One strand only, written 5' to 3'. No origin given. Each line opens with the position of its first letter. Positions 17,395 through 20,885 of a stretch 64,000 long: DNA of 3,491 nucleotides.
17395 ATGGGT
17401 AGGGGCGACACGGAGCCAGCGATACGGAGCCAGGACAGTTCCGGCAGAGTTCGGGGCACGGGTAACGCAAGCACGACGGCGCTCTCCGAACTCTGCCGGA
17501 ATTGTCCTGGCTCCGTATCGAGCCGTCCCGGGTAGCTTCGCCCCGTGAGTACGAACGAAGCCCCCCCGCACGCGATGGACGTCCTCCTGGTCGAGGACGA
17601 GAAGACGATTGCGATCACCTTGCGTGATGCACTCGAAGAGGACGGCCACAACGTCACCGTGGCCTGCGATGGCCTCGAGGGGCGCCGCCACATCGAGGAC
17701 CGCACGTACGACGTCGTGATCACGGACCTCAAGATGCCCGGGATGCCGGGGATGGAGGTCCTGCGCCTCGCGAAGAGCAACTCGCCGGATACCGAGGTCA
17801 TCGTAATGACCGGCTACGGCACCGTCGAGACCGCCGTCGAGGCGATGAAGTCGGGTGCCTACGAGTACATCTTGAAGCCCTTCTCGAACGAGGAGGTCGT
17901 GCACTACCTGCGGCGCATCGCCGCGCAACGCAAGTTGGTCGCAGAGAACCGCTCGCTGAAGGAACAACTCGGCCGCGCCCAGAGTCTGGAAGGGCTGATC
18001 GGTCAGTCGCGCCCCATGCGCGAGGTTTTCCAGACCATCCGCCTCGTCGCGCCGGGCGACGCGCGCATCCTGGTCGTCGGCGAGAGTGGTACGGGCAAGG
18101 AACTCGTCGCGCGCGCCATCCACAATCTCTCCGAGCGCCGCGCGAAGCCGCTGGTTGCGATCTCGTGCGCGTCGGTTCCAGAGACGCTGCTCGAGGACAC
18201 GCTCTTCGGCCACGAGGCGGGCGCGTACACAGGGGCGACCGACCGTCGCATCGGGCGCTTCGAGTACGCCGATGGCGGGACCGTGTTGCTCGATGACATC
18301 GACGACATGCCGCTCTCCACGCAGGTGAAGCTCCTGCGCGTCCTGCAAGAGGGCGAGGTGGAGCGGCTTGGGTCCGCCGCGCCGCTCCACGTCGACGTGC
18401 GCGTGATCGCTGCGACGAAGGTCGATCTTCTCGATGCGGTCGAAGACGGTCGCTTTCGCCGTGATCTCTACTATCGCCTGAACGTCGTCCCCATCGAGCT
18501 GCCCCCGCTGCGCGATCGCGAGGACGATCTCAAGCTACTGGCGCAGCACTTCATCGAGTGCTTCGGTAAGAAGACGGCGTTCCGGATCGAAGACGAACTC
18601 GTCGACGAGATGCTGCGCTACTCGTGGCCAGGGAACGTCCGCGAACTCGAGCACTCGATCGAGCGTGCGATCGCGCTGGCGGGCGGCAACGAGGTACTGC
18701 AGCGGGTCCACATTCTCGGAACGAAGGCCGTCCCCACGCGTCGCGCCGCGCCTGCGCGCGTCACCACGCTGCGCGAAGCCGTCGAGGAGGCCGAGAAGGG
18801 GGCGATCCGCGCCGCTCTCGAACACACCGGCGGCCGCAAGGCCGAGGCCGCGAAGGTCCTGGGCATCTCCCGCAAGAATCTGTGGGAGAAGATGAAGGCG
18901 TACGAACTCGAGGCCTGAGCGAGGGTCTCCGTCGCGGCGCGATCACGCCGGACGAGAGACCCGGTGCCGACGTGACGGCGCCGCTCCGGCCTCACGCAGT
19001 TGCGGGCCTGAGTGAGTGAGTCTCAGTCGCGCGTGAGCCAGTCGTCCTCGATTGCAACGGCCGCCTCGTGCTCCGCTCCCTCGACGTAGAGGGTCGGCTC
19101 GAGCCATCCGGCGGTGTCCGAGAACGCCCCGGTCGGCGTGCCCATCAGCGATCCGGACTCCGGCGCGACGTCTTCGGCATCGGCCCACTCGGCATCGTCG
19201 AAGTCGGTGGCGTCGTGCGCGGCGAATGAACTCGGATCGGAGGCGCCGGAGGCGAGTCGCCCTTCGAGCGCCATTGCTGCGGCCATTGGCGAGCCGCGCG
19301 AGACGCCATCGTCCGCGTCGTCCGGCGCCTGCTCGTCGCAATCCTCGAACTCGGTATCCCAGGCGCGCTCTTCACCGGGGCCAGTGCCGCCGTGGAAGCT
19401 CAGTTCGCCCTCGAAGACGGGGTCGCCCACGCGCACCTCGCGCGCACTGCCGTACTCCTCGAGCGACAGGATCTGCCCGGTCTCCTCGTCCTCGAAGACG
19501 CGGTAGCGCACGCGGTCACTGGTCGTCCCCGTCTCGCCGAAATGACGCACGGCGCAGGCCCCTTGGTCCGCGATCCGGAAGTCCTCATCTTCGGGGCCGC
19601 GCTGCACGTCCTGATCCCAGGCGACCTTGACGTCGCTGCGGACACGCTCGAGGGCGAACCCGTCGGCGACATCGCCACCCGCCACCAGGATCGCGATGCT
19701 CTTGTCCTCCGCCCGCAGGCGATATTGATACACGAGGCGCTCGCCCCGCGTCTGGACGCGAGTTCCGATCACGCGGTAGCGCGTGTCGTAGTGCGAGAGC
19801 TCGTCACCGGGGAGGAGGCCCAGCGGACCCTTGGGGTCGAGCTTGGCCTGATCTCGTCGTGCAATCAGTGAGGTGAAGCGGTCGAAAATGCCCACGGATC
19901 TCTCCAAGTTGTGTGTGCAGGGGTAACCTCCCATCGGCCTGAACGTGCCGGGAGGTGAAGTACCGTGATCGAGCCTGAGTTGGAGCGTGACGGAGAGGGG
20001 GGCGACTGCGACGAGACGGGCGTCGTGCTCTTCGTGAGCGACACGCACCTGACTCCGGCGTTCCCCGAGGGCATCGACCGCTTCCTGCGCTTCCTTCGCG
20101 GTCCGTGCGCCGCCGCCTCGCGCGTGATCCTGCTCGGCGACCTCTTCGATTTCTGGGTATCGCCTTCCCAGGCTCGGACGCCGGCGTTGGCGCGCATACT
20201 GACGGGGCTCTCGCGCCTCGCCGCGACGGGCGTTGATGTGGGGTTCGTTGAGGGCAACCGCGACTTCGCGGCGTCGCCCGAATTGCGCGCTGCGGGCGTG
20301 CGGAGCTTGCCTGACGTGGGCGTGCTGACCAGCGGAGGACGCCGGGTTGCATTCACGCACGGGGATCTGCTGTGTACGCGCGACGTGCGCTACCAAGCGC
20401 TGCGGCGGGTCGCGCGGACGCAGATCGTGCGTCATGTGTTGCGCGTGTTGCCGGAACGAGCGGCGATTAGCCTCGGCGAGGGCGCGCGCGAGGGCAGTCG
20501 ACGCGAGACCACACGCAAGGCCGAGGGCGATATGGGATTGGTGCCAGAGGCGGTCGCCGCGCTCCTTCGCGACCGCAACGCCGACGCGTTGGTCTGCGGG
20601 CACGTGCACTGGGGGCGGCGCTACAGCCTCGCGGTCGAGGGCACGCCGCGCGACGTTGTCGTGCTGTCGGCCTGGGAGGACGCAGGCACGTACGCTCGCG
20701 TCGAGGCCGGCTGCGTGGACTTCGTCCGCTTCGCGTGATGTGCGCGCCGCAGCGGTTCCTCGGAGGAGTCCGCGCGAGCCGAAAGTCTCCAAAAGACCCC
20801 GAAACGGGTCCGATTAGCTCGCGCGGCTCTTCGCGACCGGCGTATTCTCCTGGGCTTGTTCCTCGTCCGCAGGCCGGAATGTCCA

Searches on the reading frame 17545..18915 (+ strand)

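Call 5: search_protein_families(library=pfam, proteins=[window:17545-18915:+], max_evalue=0.01)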
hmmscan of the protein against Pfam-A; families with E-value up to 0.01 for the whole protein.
window:17545-18915:+ (457 aa): 10 families
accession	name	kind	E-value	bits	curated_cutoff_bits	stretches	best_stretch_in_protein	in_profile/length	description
PF00158.32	Sigma54_activat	-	3.7e-68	228.9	20.2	1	151-318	1-168/168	Sigma-54 interaction domain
PF00072.30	Response_reg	-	6.1e-28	97.6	30.2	1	13-122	1-110/111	Response regulator receiver domain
PF14532.12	Sigma54_activ_2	-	1.2e-20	74.6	25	1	152-322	1-138/138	Sigma-54 interaction domain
PF25601.1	AAA_lid_14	-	5.8e-17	61.7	27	1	323-384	1-65/87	AAA+ ATPase lid domain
PF02954.25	HTH_8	-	4.1e-15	55.7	22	1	413-453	2-42/42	Bacterial regulatory protein, Fis family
PF07728.20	AAA_5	-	5e-06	27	22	1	175-290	2-120/139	AAA domain (dynein-related subfamily)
PF18024.7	HTH_50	-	0.00015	21.8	27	1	408-455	3-49/50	Helix-turn-helix domain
PF00004.35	AAA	-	0.00024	22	21.2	1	175-309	1-128/131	ATPase family associated with various cellular activities (AAA)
PF07724.20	AAA_2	-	0.00094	19.7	27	1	174-273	5-105/166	AAA domain (Cdc48 subfamily)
PF00493.29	MCM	-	0.0036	16.9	23.3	0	171-291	56-171/224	MCM P-loop domain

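Call 76: search_protein_families(library=ncbifam, proteins=[window:17545-18915:+], max_evalue=0.001)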
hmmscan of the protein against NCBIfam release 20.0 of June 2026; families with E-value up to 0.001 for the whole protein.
window:17545-18915:+ (457 aa): 117 families (the best 25 are shown)
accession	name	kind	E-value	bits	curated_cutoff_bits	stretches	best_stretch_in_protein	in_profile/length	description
NF008469.0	PRK11361.1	equivalog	9.3e-129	430.1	714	1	12-456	6-457/461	acetoacetate metabolism transcriptional regulator AtoC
TIGR01818.1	ntrC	equivalog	7.9e-125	417.2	558.6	2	13-387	1-375/463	nitrogen regulation protein NR(I)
NF007689.0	PRK10365.1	equivalog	2e-120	402.6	760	1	10-450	5-439/441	sigma-54-dependent response regulator transcription factor ZraR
TIGR02915.1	PEP_resp_reg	equivalog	3.9e-118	395.1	502.6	1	13-455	1-444/445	PEP-CTERM-box response regulator transcription factor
NF051870.1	NAssimRespRegNtrX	equivalog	9.1e-106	354.4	600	1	11-452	2-449/452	nitrogen assimilation response regulator NtrX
NF041946.1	LuxO_transreg_Vib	equivalog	2.6e-102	343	800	1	15-454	1-461/463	quorum-sensing sigma-54 dependent transcriptional regulator LuxO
NF003451.0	PRK05022.1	equivalog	3.2e-100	336.3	476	1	125-453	165-508/512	nitric oxide reductase transcriptional regulator NorR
NF008176.1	PRK10923.1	equivalog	5.6e-100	335.1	620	2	13-386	6-378/469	nitrogen regulation protein NR(I)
TIGR01817.1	nifA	equivalog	1.5e-99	334.2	528.85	1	128-390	175-439/534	nif-specific transcriptional activator NifA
NF041552.1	TF_PrdR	equivalog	5.2e-97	325.5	795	1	145-454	263-577/577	sigma-54 dependent transcriptional regulator PrdR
NF050807.1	TransRegFlbDCaul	equivalog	5.3e-93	312.3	750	1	82-455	70-440/454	sigma-54-dependent transcriptional regulator FlbD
NF011695.0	PRK15115.1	equivalog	1.6e-92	310.6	763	1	10-457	6-440/445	two-component system response regulator GlrR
NF049963.1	RespRegFlgRCampy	domain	1.1e-91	307.9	750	1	11-455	1-429/429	fla regulon two-component system response regulator FlgR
TIGR02329.1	propionate_PrpR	equivalog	4.3e-89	299.5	499.2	1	128-452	191-526/526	propionate catabolism operon regulatory protein PrpR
NF038308.1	RNA_repair_RtcR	equivalog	4.8e-89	299.6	650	1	16-454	33-512/530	RNA repair transcriptional activator RtcR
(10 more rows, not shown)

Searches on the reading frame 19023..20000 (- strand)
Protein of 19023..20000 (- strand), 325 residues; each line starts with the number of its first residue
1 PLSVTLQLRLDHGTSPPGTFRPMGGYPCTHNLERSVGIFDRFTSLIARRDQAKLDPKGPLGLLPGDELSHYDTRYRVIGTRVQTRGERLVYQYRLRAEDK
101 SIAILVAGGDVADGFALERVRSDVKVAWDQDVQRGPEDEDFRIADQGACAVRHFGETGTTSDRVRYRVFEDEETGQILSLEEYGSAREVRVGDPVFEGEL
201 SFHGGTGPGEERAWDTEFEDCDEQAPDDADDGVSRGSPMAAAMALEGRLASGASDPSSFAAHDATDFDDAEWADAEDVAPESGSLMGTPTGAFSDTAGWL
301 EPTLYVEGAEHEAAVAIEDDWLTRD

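Call 5: search_protein_families(library=pfam, proteins=[window:19023-20000:-], max_evalue=0.01)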
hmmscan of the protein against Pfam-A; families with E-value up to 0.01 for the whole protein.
window:19023-20000:- (325 aa): 1 family
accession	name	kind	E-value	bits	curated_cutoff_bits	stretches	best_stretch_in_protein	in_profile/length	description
PF13785.11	DUF4178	-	1e-05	26.2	25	1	64-195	2-134/136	Domain of unknown function (DUF4178)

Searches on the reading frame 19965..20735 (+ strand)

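Call 5: search_protein_families(library=pfam, proteins=[window:19965-20735:+], max_evalue=0.01)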
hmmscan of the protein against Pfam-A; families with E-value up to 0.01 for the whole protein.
window:19965-20735:+ (257 aa): 2 families
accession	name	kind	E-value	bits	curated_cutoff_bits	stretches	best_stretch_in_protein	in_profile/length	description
PF12850.12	Metallophos_2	-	3.4e-08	34.1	27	1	21-154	3-91/154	Calcineurin-like phosphoesterase superfamily domain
PF00149.33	Metallophos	-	2.2e-07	32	21.5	1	21-216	3-190/191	Calcineurin-like phosphoesterase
